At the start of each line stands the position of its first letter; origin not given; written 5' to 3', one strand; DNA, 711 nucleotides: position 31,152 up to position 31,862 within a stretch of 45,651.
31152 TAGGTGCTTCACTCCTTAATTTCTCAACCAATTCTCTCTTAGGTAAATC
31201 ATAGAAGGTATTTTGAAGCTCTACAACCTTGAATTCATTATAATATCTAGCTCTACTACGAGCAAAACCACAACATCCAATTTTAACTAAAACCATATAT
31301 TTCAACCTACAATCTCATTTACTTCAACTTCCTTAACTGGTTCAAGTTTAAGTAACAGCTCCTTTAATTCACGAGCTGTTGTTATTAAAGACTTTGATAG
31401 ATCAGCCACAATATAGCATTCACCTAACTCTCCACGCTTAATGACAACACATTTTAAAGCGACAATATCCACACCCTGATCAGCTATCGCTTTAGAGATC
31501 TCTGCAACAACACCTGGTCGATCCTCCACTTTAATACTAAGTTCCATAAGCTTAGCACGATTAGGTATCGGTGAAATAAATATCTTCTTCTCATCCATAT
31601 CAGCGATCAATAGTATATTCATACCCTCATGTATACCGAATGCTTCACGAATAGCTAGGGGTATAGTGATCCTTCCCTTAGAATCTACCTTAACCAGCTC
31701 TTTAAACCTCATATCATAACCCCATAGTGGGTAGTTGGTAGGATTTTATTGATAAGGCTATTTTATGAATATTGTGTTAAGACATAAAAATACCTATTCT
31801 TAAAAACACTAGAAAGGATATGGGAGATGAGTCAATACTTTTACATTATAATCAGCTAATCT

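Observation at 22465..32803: Recurrent variant box pair RUGAAGA/C(A|G)GA that covaries as the K-turn model predicts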

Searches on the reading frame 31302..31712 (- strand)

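Call 56: search_protein_families(library=pfam, proteins=[window:31302-31712:-], max_evalue=0.001)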
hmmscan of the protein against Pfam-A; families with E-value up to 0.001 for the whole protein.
window:31302-31712:- (136 aa): 4 families
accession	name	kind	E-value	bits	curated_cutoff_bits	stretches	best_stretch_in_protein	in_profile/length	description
PF01842.31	ACT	-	1.2e-07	31.8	27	1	58-100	3-44/66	ACT domain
PF22629.2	ACT_AHAS_ss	-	3.5e-07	30.7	27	1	58-119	1-62/67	AHAS small subunit-like ACT domain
PF04014.23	MazE_antitoxin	-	9.7e-07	29.1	24.7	1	7-51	2-45/48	Antidote-toxin recognition MazE, bacterial antitoxin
PF13291.12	ACT_4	-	3e-06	28.3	27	1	56-129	7-75/80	ACT domain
